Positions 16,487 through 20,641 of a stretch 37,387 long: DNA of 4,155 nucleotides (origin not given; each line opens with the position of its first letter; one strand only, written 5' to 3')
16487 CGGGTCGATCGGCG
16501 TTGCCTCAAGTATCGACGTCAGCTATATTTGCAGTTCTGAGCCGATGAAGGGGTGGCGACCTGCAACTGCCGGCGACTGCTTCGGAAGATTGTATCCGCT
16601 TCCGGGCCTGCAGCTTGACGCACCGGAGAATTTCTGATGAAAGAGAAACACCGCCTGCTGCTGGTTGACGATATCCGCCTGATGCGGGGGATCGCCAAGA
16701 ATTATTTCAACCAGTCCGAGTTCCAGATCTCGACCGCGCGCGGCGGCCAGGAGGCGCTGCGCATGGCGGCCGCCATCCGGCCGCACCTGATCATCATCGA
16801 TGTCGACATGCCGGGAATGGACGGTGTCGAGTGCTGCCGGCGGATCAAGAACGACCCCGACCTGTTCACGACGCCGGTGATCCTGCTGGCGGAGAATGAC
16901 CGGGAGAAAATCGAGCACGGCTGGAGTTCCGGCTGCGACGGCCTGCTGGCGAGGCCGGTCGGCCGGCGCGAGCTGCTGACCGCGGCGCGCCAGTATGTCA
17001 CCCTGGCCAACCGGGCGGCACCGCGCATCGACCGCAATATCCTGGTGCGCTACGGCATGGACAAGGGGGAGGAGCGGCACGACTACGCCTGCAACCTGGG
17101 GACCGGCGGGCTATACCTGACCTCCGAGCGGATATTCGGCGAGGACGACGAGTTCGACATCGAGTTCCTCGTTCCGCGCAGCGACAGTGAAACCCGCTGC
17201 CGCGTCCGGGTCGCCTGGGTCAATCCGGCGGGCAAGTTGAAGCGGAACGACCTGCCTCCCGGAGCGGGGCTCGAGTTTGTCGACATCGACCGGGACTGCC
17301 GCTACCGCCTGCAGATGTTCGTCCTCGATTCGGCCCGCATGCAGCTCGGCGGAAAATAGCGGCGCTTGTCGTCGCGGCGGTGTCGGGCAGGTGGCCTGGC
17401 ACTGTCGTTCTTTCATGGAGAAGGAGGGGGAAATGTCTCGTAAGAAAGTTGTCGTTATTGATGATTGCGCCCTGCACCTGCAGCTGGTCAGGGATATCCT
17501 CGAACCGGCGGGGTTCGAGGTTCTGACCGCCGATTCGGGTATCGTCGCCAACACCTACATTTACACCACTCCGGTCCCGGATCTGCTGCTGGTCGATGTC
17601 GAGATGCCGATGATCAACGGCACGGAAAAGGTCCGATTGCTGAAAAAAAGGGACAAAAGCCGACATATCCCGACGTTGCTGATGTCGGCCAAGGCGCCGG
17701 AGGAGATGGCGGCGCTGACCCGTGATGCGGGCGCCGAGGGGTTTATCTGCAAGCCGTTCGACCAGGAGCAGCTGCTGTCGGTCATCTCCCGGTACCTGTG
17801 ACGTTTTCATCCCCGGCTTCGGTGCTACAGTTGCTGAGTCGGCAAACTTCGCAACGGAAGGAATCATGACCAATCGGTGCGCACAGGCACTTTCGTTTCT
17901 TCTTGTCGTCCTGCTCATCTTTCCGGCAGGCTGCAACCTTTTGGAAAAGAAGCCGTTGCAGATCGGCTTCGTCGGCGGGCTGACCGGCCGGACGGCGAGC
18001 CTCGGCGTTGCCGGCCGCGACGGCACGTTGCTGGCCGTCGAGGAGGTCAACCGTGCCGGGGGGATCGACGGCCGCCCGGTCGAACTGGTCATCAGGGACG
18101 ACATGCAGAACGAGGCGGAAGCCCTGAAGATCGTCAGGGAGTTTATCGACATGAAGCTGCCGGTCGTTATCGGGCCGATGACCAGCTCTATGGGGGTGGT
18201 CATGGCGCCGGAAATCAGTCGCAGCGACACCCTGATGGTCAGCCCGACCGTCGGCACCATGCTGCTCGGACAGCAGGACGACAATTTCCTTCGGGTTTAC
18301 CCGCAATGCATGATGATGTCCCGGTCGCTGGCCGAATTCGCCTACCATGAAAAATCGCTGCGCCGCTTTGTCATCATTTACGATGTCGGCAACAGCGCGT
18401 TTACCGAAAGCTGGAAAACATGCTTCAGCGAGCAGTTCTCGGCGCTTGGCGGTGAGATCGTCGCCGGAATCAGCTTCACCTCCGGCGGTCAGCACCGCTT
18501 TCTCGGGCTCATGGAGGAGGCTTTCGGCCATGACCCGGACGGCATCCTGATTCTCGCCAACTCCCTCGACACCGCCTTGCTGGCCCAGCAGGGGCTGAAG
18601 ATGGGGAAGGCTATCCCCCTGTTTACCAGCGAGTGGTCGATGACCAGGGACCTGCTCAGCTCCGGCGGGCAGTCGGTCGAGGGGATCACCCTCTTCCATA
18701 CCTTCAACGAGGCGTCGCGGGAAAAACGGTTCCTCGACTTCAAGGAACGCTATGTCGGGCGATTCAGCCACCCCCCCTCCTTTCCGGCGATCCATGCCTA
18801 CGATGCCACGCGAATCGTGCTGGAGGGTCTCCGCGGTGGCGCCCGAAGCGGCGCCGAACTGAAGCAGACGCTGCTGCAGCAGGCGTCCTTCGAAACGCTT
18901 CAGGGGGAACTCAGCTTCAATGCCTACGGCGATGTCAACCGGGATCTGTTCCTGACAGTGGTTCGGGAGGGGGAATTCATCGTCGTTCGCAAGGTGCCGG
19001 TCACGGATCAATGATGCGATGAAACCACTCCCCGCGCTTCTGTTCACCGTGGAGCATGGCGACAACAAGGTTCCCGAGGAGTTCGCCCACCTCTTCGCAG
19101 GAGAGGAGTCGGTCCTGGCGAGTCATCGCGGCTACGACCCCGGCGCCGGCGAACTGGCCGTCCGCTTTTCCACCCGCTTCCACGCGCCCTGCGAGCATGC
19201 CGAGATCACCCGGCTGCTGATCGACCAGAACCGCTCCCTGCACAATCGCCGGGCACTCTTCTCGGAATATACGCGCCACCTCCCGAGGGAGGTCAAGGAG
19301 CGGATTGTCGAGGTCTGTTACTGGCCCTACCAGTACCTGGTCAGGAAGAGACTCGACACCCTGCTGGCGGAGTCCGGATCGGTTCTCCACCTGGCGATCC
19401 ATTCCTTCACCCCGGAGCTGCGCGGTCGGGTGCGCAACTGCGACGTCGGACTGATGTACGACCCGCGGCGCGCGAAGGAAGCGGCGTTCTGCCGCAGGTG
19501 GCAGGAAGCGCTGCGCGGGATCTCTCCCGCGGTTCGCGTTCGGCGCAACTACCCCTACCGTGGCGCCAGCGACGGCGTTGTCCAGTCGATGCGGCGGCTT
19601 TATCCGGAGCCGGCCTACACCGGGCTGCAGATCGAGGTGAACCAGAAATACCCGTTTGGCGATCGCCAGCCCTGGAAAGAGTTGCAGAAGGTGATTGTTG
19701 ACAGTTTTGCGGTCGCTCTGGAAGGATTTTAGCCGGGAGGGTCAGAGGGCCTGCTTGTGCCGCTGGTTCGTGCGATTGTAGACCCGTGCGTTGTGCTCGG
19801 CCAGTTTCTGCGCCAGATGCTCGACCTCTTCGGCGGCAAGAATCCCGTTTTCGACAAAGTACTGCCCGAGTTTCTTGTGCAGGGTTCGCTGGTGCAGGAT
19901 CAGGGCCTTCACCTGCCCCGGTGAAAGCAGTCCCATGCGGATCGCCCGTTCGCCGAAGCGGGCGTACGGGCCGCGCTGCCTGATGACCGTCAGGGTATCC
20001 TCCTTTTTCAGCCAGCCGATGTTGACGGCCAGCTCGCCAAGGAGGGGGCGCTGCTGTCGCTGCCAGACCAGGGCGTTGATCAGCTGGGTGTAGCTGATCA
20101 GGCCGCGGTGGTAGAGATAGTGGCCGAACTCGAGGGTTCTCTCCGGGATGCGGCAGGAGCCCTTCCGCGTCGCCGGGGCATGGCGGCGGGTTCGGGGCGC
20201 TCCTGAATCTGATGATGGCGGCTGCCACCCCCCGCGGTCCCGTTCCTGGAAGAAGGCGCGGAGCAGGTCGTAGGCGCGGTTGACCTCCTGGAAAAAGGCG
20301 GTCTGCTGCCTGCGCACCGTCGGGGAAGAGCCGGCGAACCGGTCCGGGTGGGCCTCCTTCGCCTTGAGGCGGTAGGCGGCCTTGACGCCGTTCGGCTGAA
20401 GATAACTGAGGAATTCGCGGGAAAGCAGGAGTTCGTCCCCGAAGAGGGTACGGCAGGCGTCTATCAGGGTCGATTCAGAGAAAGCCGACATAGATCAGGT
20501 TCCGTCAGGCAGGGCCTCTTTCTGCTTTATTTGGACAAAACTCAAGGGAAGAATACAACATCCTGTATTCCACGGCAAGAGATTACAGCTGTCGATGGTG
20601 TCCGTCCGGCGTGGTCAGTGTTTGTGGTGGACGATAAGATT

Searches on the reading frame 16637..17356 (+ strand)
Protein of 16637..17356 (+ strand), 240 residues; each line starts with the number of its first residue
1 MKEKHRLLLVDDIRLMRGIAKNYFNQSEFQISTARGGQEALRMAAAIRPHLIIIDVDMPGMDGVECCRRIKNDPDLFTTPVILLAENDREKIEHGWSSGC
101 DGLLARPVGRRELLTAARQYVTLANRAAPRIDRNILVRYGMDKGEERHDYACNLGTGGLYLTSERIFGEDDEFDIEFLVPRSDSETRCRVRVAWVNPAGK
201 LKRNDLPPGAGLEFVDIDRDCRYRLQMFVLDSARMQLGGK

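Call 25: search_protein_families(library=pfam, proteins=[window:16637-17356:+], max_evalue=0.001)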
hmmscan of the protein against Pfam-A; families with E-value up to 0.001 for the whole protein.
window:16637-17356:+ (240 aa): 2 families
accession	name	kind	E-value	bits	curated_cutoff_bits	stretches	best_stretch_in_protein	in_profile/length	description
PF00072.30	Response_reg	-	2.4e-21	76.4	30.2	1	8-117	2-110/111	Response regulator receiver domain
PF07238.19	PilZ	-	1.2e-06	29.3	22.5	1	125-229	2-100/102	PilZ domain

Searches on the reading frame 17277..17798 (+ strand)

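Call 25: search_protein_families(library=pfam, proteins=[window:17277-17798:+], max_evalue=0.001)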
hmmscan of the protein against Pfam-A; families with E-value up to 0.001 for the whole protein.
window:17277-17798:+ (174 aa): 1 family
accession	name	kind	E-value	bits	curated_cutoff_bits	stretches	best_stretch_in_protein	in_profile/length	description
PF00072.30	Response_reg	-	3.2e-21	76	30.2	1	58-170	1-110/111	Response regulator receiver domain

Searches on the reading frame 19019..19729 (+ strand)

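Call 26: search_protein_families(library=pfam, proteins=[window:19019-19729:+], max_evalue=0.001)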
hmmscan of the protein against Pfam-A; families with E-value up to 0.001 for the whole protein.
window:19019-19729:+ (237 aa): 1 family
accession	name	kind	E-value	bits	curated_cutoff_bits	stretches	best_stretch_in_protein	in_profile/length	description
PF05013.17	FGase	-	9.7e-22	78.6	28.9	1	7-210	3-216/219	N-formylglutamate amidohydrolase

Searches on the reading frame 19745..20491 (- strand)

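Call 26: search_protein_families(library=pfam, proteins=[window:19745-20491:-], max_evalue=0.001)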
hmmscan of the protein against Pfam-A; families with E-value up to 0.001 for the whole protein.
window:19745-20491:- (249 aa): 1 family
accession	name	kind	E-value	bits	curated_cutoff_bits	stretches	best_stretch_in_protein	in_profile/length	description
PF00226.36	DnaJ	-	2e-05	25.1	27.8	1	35-78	16-54/63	DnaJ domain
